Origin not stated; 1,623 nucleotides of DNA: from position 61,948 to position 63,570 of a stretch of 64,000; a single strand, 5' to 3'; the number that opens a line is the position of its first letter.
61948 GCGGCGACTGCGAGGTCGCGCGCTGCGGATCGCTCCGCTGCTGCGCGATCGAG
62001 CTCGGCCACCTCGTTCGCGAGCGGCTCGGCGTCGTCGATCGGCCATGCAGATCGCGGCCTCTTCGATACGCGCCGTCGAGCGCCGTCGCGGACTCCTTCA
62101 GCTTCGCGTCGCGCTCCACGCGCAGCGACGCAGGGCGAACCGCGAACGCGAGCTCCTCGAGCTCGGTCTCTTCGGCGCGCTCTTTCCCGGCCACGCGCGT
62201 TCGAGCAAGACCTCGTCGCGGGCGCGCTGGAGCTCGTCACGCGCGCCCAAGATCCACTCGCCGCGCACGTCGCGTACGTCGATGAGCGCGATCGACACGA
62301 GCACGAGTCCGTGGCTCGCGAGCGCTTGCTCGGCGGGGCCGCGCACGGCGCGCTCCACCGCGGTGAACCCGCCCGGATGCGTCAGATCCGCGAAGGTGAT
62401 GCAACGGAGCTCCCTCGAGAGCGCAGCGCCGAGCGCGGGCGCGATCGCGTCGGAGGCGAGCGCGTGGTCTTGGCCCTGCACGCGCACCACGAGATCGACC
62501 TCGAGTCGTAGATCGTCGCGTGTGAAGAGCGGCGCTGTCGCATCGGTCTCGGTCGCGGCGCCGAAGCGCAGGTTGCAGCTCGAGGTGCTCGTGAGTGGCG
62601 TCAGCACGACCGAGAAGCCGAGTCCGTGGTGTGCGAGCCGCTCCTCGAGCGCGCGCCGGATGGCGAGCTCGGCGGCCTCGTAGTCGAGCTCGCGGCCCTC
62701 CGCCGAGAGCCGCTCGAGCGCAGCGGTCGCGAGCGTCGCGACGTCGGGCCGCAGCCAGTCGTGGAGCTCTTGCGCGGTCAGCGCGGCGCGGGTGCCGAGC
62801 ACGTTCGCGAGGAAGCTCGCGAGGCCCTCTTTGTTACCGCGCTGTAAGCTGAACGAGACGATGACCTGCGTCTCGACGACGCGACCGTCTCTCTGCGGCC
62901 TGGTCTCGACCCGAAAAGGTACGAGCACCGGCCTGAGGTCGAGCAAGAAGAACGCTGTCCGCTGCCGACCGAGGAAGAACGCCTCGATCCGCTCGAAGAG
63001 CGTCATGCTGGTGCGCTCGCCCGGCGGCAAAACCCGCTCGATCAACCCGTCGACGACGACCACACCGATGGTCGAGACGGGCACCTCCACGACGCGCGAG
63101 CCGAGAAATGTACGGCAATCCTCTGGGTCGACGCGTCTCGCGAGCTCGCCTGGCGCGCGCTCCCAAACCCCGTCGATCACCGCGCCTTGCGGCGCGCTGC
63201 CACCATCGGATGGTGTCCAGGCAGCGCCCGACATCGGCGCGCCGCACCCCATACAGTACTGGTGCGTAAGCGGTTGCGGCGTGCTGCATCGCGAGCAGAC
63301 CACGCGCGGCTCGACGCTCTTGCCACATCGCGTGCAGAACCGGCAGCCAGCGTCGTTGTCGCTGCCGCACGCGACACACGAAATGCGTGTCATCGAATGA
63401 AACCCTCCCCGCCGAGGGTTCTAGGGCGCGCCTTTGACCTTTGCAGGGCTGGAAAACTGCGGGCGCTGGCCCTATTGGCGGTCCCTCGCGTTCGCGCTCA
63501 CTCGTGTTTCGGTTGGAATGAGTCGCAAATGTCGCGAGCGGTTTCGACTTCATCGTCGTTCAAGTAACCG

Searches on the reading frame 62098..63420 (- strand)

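Call 92: search_protein_families(library=pfam, proteins=[window:62098-63420:-], max_evalue=0.001)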
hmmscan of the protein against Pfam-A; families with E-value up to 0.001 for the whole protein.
window:62098-63420:- (440 aa): 2 families
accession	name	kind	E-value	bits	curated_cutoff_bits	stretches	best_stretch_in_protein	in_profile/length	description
PF12773.13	DZR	-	1.3e-06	28.9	27.3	1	15-60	1-45/45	Double zinc ribbon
PF13240.11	Zn_Ribbon_1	-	3.5e-06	27.1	25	0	15-35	2-22/23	zinc-ribbon domain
